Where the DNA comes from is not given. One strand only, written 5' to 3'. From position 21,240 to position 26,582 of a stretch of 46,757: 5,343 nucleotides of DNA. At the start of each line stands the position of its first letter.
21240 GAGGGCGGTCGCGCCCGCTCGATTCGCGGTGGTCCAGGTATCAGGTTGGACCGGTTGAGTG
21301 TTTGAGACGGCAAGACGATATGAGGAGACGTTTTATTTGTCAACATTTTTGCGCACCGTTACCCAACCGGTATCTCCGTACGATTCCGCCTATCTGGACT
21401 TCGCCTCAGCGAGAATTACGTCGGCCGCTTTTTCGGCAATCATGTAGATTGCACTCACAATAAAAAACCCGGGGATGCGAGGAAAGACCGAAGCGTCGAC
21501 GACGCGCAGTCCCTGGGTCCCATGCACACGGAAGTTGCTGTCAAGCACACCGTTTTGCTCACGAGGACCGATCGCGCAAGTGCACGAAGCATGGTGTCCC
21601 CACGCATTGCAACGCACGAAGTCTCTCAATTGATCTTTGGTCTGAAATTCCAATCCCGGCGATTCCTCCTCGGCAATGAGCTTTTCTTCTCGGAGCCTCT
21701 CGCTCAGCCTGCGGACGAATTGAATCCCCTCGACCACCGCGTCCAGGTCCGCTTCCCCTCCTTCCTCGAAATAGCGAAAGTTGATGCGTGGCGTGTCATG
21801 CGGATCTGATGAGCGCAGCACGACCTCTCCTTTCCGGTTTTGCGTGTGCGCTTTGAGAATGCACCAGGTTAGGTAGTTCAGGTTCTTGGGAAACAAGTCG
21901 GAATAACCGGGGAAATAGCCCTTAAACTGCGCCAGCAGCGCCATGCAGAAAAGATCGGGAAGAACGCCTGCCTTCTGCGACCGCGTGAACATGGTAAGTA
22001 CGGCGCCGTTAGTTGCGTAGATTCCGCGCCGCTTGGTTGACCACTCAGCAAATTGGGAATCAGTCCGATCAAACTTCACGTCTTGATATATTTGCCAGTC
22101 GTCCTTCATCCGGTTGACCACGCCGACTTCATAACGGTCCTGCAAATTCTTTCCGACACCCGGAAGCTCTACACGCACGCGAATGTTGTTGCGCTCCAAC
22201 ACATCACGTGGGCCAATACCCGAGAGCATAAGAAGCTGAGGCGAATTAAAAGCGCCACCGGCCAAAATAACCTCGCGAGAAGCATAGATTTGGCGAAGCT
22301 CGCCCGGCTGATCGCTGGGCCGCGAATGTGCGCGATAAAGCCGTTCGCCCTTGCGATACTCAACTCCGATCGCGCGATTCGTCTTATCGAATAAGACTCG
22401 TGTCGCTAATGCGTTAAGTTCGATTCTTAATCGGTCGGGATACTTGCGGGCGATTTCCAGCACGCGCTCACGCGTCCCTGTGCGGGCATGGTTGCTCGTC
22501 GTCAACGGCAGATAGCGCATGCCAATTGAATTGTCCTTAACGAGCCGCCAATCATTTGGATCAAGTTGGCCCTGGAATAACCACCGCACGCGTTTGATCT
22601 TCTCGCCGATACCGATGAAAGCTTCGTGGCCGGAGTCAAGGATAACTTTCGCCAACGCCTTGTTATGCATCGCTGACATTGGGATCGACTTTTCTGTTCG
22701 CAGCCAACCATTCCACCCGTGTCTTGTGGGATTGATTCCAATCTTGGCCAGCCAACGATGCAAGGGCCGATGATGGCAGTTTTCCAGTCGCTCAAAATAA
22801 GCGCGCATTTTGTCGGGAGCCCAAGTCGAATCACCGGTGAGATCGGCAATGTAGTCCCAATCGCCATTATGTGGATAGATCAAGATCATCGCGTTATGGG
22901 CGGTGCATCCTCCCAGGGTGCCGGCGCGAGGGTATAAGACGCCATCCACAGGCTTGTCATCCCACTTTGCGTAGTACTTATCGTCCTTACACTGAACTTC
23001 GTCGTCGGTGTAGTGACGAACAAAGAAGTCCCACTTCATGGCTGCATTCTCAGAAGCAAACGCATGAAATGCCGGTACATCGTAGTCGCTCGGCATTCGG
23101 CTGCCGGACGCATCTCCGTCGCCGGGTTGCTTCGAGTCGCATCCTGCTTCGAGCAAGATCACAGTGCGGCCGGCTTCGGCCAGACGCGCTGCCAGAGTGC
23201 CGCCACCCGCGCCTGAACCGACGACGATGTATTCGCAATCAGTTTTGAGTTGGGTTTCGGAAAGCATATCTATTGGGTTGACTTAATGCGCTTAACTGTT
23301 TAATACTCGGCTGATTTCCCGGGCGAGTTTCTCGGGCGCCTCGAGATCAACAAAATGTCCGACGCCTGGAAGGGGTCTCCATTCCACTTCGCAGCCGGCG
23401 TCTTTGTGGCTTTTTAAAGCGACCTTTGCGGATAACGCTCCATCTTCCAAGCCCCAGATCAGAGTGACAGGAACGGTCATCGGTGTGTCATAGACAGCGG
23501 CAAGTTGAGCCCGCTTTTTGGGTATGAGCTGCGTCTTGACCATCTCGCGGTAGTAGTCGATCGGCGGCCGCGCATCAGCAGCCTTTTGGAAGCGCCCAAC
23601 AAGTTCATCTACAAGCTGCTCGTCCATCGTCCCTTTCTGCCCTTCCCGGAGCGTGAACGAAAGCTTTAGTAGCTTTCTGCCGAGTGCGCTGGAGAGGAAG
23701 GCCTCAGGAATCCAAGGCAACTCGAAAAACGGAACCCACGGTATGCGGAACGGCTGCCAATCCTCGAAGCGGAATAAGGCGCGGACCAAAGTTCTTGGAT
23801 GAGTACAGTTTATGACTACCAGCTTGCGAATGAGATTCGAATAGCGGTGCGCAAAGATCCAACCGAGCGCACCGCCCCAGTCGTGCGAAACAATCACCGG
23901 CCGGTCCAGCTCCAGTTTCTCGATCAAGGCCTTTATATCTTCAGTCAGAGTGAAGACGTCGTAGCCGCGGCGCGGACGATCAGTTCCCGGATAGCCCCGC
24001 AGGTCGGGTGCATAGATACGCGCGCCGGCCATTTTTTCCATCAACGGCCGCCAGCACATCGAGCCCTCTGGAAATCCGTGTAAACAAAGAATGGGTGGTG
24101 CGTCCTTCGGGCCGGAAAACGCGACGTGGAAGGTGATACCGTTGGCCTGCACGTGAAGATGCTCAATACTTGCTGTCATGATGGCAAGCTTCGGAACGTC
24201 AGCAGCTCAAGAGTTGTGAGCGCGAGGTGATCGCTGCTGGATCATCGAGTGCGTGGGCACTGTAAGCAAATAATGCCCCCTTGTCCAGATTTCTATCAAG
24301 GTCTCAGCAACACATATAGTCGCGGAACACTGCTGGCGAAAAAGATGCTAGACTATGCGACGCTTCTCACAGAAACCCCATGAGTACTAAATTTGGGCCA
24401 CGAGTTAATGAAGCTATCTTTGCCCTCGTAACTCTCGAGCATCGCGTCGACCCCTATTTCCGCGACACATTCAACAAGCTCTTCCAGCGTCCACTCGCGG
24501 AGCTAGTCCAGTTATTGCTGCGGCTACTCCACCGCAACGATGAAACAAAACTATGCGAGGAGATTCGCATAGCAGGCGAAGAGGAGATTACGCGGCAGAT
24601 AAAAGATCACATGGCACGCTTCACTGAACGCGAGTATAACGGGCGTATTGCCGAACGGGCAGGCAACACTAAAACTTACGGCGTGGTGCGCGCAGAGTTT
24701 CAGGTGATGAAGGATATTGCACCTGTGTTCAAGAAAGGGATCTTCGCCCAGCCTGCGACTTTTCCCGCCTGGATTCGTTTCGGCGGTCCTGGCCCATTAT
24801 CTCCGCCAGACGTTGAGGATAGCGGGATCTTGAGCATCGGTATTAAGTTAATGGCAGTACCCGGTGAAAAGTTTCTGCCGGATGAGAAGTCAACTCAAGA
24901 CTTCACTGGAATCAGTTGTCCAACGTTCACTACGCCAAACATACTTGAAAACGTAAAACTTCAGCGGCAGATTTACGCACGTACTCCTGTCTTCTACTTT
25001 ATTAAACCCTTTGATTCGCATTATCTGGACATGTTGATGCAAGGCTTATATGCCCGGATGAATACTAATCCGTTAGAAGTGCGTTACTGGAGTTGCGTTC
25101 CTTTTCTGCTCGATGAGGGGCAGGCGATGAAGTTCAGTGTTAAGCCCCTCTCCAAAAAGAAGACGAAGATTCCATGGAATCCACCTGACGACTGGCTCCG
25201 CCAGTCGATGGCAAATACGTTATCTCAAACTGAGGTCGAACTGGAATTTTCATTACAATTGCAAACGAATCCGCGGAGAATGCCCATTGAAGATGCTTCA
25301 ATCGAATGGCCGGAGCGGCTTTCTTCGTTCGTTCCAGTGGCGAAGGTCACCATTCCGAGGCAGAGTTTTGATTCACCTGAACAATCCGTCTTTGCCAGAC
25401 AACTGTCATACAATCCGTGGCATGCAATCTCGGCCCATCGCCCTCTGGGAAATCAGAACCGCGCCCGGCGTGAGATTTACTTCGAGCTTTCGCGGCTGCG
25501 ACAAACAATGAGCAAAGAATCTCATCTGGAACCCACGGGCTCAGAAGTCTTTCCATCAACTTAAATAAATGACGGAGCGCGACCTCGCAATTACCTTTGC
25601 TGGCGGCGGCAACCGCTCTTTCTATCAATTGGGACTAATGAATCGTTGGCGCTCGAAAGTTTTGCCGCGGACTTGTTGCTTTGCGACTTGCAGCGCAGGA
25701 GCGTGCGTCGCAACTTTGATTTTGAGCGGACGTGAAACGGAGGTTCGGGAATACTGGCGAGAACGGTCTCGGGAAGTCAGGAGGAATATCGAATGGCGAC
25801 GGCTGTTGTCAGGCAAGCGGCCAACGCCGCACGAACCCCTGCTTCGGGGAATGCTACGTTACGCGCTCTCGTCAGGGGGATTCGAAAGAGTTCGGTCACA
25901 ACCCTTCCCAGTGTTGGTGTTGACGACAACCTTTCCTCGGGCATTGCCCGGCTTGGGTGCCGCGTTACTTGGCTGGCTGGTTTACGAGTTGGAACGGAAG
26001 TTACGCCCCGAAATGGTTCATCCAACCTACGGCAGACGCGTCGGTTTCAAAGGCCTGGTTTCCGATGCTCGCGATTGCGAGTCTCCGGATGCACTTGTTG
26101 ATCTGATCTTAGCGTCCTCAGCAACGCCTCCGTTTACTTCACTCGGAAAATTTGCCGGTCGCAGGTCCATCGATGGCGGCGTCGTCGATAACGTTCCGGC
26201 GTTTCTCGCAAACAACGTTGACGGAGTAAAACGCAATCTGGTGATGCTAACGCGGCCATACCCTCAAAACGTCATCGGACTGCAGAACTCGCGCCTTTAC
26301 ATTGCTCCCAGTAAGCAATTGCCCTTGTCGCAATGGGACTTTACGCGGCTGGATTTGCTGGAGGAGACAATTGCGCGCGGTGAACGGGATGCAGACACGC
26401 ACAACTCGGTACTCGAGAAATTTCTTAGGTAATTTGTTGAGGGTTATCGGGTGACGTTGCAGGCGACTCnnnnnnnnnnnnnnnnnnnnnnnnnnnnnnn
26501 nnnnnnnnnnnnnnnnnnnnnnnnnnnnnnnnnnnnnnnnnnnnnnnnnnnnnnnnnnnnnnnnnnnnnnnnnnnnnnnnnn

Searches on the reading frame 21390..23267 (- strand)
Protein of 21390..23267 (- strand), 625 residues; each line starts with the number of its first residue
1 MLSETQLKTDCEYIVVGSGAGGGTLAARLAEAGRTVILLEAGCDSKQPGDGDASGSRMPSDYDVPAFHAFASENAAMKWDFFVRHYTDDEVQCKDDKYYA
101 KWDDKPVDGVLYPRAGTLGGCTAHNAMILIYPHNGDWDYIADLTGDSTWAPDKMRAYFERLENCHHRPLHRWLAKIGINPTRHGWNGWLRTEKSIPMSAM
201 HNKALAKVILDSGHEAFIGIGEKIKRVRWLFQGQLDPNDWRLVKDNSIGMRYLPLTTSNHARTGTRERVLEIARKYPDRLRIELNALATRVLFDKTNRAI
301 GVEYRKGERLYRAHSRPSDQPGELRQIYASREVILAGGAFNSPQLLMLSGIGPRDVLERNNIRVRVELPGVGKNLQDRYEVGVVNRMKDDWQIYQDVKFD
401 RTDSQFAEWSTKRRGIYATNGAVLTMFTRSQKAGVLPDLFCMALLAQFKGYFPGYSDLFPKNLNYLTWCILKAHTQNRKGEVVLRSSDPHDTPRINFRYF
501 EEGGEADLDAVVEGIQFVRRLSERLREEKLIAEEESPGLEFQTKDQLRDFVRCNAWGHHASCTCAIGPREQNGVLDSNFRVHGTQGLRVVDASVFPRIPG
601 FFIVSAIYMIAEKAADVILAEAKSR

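Call 21: search_protein_families(library=pfam, proteins=[window:21390-23267:-], max_evalue=0.001)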
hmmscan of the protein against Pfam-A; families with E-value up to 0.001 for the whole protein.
window:21390-23267:- (625 aa): 4 families
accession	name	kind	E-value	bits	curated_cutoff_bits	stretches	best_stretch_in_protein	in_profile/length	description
PF05199.19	GMC_oxred_C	-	1.2e-31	110.6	24.6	1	478-611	3-139/139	GMC oxidoreductase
PF00732.25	GMC_oxred_N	-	2.5e-21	77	23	1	247-379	113-217/218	GMC oxidoreductase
PF13450.12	NAD_binding_8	-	0.0001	23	21.9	1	15-44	1-30/68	NAD(P)-binding Rossmann-like domain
PF00890.30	FAD_binding_2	-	0.00014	21.7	20.4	0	14-42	3-31/414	FAD binding domain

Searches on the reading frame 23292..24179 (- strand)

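Call 21: search_protein_families(library=pfam, proteins=[window:23292-24179:-], max_evalue=0.001)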
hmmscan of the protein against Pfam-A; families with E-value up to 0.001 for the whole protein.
window:23292-24179:- (295 aa): 3 families
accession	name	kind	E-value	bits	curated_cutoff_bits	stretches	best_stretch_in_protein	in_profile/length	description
PF00561.26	Abhydrolase_1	-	2.7e-25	89.9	25.8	1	28-280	1-243/245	alpha/beta hydrolase fold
PF12697.13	Abhydrolase_6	-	3.1e-21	77.5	26.3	1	30-287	1-216/217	Alpha/beta hydrolase family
PF12146.15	Hydrolase_4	-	1.6e-05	24.8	27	1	30-256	7-212/239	Serine aminopeptidase, S33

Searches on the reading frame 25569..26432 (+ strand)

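Call 21: search_protein_families(library=pfam, proteins=[window:25569-26432:+], max_evalue=0.001)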
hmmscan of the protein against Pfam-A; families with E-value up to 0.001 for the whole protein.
window:25569-26432:+ (287 aa): 1 family
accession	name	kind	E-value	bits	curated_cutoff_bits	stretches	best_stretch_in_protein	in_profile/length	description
PF01734.28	Patatin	-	1.4e-23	84.5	27.7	1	9-214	2-190/191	Patatin-like phospholipase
